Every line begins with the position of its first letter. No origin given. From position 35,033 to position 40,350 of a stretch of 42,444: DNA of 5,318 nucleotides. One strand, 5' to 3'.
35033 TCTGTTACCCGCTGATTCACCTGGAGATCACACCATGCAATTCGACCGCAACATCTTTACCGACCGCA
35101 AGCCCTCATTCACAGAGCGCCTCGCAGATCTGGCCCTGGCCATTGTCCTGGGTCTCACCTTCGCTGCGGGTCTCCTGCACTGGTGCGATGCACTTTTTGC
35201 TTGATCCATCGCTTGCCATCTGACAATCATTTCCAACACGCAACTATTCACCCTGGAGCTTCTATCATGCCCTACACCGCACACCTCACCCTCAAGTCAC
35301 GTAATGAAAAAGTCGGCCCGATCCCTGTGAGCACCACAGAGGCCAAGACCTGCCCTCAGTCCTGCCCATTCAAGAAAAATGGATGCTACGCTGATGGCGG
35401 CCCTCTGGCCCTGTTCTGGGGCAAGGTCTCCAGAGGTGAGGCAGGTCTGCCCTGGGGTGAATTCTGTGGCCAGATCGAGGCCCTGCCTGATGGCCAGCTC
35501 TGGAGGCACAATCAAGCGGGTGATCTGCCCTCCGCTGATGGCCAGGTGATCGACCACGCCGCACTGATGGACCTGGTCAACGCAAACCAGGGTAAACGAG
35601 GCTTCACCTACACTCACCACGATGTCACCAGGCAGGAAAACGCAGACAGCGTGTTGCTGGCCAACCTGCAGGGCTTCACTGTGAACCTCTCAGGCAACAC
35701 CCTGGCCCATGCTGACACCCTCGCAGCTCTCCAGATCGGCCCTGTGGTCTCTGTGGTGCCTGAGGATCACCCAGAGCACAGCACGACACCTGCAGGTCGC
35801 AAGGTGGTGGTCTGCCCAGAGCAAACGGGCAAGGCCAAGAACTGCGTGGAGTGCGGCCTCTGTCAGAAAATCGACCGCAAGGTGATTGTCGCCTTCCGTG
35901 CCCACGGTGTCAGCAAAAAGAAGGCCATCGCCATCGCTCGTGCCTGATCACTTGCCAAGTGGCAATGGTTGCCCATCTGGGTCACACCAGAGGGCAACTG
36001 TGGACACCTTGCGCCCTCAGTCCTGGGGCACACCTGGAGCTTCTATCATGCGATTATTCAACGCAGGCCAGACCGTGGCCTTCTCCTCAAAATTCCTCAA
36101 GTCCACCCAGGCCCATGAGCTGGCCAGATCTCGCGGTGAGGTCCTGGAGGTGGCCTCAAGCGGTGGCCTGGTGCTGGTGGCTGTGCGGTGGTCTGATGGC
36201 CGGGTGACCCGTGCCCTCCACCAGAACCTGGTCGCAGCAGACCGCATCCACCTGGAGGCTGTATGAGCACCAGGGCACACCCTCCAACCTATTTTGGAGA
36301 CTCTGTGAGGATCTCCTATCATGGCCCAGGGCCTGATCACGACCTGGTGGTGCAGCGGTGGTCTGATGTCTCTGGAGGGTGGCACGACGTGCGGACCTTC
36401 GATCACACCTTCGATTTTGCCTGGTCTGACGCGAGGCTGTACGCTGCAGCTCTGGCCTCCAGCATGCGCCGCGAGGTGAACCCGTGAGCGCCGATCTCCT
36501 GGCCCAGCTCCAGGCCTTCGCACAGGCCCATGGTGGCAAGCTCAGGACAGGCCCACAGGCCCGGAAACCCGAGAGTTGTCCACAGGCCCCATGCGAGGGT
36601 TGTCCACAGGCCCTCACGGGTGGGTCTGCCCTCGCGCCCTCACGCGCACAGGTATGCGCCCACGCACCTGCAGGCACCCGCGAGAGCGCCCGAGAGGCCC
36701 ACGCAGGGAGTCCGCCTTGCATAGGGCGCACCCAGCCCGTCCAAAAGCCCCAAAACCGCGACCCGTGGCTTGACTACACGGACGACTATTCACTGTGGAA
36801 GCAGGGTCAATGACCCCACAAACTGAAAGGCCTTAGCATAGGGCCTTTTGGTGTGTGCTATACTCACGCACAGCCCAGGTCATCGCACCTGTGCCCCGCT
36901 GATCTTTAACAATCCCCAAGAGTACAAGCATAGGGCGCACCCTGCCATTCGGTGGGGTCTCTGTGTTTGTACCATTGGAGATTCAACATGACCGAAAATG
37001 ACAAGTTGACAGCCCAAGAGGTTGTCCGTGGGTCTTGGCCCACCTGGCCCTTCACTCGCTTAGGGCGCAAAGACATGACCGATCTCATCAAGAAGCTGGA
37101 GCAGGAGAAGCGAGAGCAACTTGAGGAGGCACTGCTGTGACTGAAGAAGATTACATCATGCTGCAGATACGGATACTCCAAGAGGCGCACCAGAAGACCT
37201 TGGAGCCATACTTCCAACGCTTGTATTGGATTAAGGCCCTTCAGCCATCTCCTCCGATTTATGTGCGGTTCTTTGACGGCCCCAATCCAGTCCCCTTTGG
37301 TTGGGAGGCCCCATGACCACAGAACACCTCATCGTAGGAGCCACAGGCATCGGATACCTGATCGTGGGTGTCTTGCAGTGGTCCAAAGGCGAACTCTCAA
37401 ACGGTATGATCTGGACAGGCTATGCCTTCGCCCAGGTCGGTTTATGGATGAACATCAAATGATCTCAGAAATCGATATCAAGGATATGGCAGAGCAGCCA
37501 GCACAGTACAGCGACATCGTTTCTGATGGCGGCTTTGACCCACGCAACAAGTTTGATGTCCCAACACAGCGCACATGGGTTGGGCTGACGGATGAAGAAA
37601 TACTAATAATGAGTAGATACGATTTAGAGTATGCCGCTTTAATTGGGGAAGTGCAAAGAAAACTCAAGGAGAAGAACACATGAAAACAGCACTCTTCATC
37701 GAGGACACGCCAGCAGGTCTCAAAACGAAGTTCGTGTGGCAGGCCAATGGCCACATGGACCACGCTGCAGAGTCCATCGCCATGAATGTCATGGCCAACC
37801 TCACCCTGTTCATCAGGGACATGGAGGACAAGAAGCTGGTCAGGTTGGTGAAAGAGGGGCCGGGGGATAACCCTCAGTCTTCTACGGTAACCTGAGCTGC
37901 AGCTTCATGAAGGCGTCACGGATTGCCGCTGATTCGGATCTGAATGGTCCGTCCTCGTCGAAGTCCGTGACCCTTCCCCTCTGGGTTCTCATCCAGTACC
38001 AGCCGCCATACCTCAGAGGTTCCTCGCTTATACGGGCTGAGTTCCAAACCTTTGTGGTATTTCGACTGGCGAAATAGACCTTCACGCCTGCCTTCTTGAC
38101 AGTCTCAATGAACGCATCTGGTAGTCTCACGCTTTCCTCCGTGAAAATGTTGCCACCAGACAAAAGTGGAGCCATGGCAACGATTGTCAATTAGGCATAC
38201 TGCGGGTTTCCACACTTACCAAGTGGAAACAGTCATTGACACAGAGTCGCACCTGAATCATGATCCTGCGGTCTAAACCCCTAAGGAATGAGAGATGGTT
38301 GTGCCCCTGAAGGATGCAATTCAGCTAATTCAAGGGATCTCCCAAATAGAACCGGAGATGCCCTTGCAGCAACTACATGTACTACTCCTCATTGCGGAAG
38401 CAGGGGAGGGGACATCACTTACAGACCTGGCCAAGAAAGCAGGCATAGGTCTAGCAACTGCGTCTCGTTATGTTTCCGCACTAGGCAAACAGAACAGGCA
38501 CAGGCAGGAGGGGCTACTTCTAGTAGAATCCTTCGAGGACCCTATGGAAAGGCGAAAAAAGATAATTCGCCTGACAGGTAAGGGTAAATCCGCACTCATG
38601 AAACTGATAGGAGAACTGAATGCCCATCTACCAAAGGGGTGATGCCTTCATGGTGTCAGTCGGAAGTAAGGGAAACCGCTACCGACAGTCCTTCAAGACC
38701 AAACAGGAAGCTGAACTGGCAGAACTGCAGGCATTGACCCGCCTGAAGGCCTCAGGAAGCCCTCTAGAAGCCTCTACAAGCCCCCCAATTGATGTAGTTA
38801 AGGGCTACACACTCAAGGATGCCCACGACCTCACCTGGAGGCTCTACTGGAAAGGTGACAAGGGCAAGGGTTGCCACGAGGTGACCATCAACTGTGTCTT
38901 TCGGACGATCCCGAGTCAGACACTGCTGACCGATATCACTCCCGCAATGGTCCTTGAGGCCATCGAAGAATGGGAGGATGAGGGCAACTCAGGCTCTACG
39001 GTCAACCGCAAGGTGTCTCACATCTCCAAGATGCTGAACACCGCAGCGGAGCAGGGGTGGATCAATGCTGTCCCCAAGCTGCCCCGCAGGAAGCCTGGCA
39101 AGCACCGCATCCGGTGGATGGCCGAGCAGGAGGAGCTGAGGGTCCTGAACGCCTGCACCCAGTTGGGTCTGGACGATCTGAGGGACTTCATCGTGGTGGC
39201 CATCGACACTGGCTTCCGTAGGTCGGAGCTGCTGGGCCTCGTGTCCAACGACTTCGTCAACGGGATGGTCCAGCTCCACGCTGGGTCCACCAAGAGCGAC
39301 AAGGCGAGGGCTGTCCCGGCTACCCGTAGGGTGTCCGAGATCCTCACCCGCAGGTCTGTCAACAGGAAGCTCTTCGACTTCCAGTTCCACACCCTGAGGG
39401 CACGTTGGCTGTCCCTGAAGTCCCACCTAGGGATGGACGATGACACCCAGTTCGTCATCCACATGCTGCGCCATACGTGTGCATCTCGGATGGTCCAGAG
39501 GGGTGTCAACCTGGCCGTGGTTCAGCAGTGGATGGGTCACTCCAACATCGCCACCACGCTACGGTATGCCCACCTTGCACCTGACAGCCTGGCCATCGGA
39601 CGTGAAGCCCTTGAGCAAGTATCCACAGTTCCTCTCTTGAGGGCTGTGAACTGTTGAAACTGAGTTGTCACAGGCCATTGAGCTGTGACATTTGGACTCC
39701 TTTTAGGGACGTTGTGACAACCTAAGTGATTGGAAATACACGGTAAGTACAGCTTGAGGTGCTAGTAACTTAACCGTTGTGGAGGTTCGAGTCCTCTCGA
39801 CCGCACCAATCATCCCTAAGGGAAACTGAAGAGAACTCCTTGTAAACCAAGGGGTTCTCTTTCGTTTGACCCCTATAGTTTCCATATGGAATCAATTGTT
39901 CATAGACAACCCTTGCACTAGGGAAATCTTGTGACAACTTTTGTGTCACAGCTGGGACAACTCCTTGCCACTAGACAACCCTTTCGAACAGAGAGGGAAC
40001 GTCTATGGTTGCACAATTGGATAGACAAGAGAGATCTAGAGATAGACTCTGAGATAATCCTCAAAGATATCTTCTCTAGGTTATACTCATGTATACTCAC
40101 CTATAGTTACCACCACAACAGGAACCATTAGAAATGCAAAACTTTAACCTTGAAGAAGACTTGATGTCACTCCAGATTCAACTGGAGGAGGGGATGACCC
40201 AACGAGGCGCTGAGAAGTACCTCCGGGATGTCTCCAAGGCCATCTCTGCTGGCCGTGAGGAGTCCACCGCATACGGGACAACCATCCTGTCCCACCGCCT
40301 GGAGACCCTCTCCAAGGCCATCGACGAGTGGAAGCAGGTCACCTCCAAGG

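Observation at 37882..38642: Divergent switch-like region: lone minus-strand gene, palindromic operator, MarR-like regulator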

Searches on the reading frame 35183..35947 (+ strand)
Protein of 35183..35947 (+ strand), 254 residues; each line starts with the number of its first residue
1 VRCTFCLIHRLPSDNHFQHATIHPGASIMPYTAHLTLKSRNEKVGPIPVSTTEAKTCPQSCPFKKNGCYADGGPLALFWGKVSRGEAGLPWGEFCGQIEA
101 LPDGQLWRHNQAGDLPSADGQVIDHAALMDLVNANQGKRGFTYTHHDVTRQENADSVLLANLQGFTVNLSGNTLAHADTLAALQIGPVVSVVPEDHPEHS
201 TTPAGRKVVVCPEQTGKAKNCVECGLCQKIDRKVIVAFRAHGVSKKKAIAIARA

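Call 7: search_protein_families(library=pfam, proteins=[window:35183-35947:+], max_evalue=0.1)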
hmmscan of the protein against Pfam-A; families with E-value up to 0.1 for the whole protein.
window:35183-35947:+ (254 aa): 2 families
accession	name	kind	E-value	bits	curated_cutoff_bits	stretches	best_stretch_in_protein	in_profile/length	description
PF23872.1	DUF7227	-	3.5e-92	308.5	27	1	33-251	3-220/223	Domain of unknown function (DUF7227)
PF17338.8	GP88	-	7.6e-06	26.4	24.4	1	103-229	96-229/230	Gene product 88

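Call 12: search_protein_families(library=phrogs, proteins=[window:35183-35947:+], max_evalue=0.01)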
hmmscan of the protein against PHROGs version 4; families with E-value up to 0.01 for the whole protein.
window:35183-35947:+ (254 aa): 2 families
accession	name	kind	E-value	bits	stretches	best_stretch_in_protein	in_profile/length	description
phrog_2554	-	unknown function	8.6e-54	184.3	1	18-253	285-524/529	-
phrog_1392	-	unknown function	1.8e-08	35.1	1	105-247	146-285/296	-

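Call 83: search_protein_families(library=pfam, proteins=[window:35267-35947:+], max_evalue=0.01)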
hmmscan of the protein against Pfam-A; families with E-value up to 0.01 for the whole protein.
window:35267-35947:+ (226 aa): 2 families
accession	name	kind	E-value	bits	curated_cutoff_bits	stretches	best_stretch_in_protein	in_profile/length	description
PF23872.1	DUF7227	-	2.4e-92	309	27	1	5-223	3-220/223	Domain of unknown function (DUF7227)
PF17338.8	GP88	-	5.4e-06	26.9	24.4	1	75-201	96-229/230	Gene product 88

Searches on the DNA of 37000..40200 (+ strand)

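Call 6: search_dna_similar(query=window:37000-40200:+, collection=phages, mode=distant, max_rows=30)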
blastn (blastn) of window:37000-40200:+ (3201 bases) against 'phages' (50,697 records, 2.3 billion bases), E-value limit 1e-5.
Records with a match: 13; places in all: 13; records where one place covers at least 80% of the query: 0.
Best place of each record, by identity: 80-90% 1; 60-80% 12.
By first word of the organism name: Ralstonia 11; Bordetella 1; Roseobacter 1.
By host as written in the record: Ralstonia solanacearum 6; - 3; Ralstonia pseudosolanacearum (NCPPB 4694) 2; Bordetella bronchiseptica 1; Paracoccaceae bacterium strain FZCC0196 1.
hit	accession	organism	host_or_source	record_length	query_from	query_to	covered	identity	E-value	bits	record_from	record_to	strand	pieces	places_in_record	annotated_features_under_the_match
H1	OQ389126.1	Ralstonia phage BOESR1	Ralstonia pseudosolanacearum (NCPPB ...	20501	1975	2591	19%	67.0%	7e-41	177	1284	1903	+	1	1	integrase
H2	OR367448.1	Ralstonia phage BOESR1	Ralstonia pseudosolanacearum (NCPPB ...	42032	1975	2591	19%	67.0%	7e-41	177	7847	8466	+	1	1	integrase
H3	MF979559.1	Ralstonia phage DU_RP_I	Ralstonia solanacearum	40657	1974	2592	19%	65.4%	6e-29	136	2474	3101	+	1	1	putative integrase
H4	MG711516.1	Ralstonia phage RsoP1EGY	Ralstonia solanacearum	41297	1974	2592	19%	65.4%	6e-29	136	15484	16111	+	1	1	hypothetical protein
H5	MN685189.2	Ralstonia phage vRsoP-WF2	environmental water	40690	1974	2592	19%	65.4%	6e-29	136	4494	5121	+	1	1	integrase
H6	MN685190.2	Ralstonia phage vRsoP-WM2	environmental water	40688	1974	2592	19%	65.4%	6e-29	136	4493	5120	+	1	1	integrase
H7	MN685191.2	Ralstonia phage vRsoP-WR2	environmental water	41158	1974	2592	19%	65.4%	6e-29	136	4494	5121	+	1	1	integrase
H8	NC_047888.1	Ralstonia phage DU_RP_I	Ralstonia solanacearum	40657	1974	2592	19%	65.4%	6e-29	136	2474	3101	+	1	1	integrase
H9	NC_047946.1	Ralstonia phage RsoP1EGY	Ralstonia solanacearum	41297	1974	2592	19%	65.4%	6e-29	136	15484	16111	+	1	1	integrase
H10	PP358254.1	Ralstonia phage PY04L1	Ralstonia solanacearum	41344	1974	2592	19%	65.4%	6e-29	136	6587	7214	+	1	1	hypothetical protein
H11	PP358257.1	Ralstonia phage PY065YO380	Ralstonia solanacearum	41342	1974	2592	19%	65.4%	6e-29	136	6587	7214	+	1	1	hypothetical protein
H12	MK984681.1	Bordetella phage vB_BbrP_BB8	Bordetella bronchiseptica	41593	1975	2597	19%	64.6%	2e-22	114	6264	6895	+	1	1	tyrosine integrase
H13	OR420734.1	Roseobacter phage CRP-804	Paracoccaceae bacterium strain FZCC0196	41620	2525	2585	2%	82.0%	4e-6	62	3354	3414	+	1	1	integrase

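Call 8: get_annotated_region(hit=H8, flank=3500)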
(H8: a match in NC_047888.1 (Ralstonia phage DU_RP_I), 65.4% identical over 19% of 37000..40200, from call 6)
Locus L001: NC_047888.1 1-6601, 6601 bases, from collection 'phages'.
description: Ralstonia phage DU_RP_I, complete genome.
organism: Ralstonia phage DU_RP_I (NCBI taxid 2041493)
taxonomy: Viruses; Duplodnaviria; Heunggongvirae; Uroviricota; Caudoviricetes; Autographiviridae; Gyeongsanvirus; Gyeongsanvirus DURPI
host: Ralstonia solanacearum; source: -; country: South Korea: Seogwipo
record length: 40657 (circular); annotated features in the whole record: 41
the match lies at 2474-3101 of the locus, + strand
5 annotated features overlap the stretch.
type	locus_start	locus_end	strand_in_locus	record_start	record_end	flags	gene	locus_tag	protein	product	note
misc_feature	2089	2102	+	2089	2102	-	-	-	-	-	attachment site attL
CDS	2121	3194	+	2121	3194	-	-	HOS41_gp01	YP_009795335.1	integrase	-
CDS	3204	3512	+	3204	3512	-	-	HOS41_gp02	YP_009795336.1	endonuclease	-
CDS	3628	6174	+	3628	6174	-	-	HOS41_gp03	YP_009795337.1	RNA polymerase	T3/T7-like RNA polymerase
CDS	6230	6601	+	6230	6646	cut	-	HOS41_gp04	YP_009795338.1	endonuclease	-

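Call 9: get_annotated_region(hit=H12, flank=3500)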
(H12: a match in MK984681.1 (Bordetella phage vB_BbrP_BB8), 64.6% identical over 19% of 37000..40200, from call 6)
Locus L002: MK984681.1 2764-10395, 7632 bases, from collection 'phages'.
description: Bordetella phage vB_BbrP_BB8, complete genome.
organism: Bordetella phage vB_BbrP_BB8 (NCBI taxid 2587820)
taxonomy: Viruses; Duplodnaviria; Heunggongvirae; Uroviricota; Caudoviricetes; Autographiviridae; Gyeongsanvirus
host: Bordetella bronchiseptica; source: wastewater; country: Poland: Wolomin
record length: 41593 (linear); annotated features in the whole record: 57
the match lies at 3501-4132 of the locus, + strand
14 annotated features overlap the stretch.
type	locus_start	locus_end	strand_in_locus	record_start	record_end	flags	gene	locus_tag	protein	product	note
CDS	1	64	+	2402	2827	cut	-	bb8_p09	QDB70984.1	hypothetical protein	-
CDS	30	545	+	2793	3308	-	-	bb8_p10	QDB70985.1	hypothetical protein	-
CDS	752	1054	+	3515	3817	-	-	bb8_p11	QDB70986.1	hypothetical protein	-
CDS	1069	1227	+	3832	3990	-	-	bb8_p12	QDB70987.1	hypothetical protein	-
CDS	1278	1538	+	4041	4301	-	-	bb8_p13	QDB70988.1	hypothetical protein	-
CDS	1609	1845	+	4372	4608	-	-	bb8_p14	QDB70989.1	hypothetical protein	-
CDS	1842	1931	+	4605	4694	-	-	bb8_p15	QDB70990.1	hypothetical protein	-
CDS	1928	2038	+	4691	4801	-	-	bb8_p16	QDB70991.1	hypothetical protein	-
CDS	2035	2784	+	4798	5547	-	-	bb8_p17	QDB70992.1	hypothetical protein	-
CDS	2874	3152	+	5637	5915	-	-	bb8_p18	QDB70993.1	hypothetical protein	-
CDS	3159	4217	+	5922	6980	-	-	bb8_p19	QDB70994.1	tyrosine integrase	-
CDS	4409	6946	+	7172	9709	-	-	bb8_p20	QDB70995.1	RNA polymerase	T3/T7-like phage RNA polymerase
CDS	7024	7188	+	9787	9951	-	-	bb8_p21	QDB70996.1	hypothetical protein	-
CDS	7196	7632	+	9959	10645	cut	-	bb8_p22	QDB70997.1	single-stranded DNA-binding protein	-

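Call 10: get_annotated_region(hit=H13, flank=3500)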
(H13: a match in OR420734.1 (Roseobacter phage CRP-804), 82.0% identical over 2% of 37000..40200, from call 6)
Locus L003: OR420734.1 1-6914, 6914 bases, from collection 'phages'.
description: Roseobacter phage CRP-804, complete genome.
organism: Roseobacter phage CRP-804 (NCBI taxid 3072850)
taxonomy: Viruses; Duplodnaviria; Heunggongvirae; Uroviricota; Caudoviricetes; Autographiviridae
host: Paracoccaceae bacterium strain FZCC0196; source: marine; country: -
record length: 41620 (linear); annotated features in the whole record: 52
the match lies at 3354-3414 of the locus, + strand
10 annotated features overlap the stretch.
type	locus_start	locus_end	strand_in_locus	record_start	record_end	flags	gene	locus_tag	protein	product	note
CDS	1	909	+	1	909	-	-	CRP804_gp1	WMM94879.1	MarR family transcriptional regulator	-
CDS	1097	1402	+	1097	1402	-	-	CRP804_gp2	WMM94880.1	hypothetical protein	-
CDS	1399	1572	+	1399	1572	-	-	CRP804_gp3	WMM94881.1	hypothetical protein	-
CDS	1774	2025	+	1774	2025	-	-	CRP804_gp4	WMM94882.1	hypothetical protein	-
CDS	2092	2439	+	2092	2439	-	-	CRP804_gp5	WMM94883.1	MarR family transcriptional regulator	-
CDS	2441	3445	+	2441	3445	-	-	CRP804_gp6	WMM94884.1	integrase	-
CDS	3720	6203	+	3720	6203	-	-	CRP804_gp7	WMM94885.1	RNA polymerase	-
CDS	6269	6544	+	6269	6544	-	-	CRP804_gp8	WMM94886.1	hypothetical protein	-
CDS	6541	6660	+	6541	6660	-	-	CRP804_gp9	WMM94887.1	hypothetical protein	-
CDS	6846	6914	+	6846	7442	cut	-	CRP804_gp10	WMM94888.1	single-stranded DNA-binding protein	-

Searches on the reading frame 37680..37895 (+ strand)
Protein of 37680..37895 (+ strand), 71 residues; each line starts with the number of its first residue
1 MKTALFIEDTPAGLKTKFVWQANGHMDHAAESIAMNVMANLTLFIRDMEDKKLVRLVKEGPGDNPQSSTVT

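Call 7: search_protein_families(library=pfam, proteins=[window:37680-37895:+], max_evalue=0.1)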
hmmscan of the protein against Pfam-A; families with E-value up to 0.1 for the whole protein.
window:37680-37895:+ (71 aa): 0 families

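Call 12: search_protein_families(library=phrogs, proteins=[window:37680-37895:+], max_evalue=0.01)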
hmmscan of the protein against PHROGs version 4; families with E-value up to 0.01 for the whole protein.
window:37680-37895:+ (71 aa): 0 families
